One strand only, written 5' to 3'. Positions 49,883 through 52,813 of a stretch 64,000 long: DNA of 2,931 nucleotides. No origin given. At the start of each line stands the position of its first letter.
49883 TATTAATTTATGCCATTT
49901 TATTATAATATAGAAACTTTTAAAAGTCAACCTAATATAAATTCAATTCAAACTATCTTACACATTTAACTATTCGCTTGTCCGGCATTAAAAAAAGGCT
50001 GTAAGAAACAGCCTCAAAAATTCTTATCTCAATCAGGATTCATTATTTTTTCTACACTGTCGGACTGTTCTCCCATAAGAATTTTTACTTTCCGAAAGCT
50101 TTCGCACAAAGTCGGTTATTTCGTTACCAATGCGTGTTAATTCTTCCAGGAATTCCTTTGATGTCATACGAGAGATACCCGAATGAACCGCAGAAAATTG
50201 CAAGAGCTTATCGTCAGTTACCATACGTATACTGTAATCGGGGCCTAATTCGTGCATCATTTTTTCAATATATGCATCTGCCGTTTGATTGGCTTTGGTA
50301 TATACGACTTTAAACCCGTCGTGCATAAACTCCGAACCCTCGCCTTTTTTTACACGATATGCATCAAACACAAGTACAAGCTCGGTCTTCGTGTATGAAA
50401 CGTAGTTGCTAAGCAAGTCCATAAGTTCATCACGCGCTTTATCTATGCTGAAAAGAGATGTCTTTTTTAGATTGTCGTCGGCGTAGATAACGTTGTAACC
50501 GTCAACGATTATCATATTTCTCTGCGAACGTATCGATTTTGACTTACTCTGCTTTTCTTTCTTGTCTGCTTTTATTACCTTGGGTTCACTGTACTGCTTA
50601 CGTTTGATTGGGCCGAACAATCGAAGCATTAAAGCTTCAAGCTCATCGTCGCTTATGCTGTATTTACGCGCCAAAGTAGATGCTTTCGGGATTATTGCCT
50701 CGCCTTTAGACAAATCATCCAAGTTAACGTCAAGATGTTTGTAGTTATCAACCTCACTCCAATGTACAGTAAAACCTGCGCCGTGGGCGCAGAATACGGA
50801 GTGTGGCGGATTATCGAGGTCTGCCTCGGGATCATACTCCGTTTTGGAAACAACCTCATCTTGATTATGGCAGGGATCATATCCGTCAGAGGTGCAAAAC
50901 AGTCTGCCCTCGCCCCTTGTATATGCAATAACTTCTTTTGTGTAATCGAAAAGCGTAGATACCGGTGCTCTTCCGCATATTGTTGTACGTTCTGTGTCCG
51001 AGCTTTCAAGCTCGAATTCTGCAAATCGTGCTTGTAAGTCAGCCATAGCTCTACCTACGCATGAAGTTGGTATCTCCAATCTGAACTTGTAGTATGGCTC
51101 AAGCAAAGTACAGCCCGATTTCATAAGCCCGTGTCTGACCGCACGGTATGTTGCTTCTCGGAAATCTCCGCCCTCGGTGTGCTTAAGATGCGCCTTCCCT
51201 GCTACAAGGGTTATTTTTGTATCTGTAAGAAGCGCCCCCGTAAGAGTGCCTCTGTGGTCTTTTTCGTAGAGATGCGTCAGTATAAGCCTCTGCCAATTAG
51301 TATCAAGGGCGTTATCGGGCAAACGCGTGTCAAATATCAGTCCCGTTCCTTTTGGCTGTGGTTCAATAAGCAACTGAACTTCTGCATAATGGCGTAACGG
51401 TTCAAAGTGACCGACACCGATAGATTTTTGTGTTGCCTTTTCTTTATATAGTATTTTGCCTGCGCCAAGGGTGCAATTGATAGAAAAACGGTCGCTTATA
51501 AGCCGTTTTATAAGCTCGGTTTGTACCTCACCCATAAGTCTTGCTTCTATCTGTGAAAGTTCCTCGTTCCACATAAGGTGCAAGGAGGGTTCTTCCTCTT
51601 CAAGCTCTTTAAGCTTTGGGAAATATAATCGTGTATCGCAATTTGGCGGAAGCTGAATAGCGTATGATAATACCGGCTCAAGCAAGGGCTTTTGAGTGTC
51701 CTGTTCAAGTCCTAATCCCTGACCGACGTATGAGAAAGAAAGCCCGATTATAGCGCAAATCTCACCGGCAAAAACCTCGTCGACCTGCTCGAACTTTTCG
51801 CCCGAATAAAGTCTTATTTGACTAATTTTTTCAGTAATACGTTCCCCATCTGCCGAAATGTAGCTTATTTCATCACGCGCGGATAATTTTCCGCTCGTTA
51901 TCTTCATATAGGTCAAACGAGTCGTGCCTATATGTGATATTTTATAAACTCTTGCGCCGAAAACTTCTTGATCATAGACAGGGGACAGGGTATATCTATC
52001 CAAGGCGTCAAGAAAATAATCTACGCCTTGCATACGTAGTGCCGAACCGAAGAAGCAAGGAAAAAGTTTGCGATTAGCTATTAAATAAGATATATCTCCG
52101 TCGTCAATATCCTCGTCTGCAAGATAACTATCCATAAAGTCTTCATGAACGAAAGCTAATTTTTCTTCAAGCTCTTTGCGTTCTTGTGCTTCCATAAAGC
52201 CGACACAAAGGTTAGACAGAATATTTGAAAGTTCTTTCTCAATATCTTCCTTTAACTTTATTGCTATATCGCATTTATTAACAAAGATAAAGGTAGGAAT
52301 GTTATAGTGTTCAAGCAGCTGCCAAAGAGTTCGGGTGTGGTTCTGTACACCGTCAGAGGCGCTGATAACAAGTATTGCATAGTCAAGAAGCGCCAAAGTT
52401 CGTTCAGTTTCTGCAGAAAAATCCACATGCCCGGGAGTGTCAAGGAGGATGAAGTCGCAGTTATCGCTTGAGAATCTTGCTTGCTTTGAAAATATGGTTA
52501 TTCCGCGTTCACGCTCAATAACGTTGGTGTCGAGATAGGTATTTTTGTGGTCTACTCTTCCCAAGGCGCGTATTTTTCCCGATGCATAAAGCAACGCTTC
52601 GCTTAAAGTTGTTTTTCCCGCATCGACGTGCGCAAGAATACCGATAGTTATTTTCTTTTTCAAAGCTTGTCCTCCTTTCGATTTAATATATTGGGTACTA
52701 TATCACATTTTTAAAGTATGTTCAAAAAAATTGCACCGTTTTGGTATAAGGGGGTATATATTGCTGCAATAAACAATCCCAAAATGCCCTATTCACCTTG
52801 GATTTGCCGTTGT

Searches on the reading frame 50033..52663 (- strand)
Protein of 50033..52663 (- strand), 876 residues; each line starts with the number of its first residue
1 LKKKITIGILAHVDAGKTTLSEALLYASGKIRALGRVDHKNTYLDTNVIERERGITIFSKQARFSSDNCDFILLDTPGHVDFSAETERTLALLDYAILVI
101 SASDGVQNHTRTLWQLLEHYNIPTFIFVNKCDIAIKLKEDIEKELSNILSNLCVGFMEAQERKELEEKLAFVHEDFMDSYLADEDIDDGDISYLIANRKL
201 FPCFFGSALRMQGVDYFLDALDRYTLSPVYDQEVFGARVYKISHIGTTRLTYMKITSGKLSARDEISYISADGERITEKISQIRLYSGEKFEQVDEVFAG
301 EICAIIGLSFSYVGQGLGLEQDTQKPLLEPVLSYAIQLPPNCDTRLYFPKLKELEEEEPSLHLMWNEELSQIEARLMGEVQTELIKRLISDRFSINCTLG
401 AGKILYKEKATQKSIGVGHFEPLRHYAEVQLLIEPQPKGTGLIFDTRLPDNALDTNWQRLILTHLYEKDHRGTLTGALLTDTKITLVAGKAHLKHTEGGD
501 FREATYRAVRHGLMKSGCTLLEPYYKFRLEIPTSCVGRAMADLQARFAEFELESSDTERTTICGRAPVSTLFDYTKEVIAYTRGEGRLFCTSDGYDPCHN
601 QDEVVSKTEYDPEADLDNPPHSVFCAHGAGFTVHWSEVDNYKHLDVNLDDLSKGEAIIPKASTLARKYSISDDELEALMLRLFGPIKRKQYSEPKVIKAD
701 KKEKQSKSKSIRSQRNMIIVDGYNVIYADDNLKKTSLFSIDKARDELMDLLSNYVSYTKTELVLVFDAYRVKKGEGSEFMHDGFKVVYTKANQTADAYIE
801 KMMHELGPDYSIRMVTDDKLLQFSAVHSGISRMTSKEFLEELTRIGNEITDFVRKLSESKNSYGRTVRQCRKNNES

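Call 72: list_cluster_members(proteins=[window:50033-52663:-, window:54236-56962:-, window:26824-28740:-, window:5308-6216:+, window:4738-5115:-, window:2431-2874:-, window:3126-3635:-])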
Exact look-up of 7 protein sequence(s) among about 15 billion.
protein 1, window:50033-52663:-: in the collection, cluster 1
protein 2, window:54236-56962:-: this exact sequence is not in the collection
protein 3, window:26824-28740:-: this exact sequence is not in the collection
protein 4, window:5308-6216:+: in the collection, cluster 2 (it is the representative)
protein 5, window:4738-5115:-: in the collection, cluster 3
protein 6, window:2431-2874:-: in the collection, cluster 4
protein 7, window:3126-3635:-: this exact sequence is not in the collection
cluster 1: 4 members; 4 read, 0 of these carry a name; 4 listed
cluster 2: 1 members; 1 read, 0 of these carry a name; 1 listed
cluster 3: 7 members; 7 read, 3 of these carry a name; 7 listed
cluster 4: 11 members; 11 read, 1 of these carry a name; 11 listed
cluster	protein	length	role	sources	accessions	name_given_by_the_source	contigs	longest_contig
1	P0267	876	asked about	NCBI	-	-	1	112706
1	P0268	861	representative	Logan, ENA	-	-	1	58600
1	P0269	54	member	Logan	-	-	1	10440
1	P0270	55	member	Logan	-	-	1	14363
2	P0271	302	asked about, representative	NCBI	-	-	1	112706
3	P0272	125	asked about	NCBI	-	-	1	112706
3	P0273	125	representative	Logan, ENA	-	-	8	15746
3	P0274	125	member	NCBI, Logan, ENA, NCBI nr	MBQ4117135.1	MAG: RidA family protein [Clostridia bacterium] | RidA family protein [Clostridia bacterium]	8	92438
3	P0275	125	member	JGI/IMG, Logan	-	2-iminobutanoate/2-iminopropanoate deaminase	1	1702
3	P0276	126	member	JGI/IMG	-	2-iminobutanoate/2-iminopropanoate deaminase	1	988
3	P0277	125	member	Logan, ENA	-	-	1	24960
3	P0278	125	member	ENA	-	-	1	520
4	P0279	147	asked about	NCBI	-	-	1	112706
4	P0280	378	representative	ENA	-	-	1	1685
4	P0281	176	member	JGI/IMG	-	integrase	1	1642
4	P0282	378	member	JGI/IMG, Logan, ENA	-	-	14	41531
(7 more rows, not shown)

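Call 73: find_encoding_contigs(protein=P0282, flank=10000, max_places=4)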
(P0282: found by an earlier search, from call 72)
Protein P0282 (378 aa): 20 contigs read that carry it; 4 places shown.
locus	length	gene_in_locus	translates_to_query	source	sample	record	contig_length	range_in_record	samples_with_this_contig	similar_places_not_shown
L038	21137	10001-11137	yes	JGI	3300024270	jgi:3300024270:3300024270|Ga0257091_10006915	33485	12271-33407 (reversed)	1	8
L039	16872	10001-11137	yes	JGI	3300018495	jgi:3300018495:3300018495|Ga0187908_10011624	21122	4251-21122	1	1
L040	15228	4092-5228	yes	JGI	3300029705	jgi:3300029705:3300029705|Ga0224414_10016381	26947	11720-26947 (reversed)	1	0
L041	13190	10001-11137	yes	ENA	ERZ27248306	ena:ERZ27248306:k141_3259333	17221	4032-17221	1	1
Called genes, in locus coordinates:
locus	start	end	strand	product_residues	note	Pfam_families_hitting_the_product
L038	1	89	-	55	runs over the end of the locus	?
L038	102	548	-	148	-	PF12802:MarR_2, PF13463:HTH_27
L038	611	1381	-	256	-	PF01177:Asp_Glu_race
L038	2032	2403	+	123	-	PF08765:Mor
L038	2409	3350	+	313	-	-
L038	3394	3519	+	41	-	-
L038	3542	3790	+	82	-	-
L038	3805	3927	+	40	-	-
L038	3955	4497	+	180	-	-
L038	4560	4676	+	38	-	-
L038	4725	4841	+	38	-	-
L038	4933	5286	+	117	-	-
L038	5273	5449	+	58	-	PF14207:DpnD-PcfM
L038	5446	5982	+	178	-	PF07799:DUF1643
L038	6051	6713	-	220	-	-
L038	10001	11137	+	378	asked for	PF14659:Phage_int_SAM_3, PF00589:Phage_integrase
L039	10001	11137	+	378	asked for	PF14659:Phage_int_SAM_3, PF00589:Phage_integrase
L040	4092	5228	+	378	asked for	PF14659:Phage_int_SAM_3, PF00589:Phage_integrase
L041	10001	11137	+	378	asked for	PF14659:Phage_int_SAM_3, PF00589:Phage_integrase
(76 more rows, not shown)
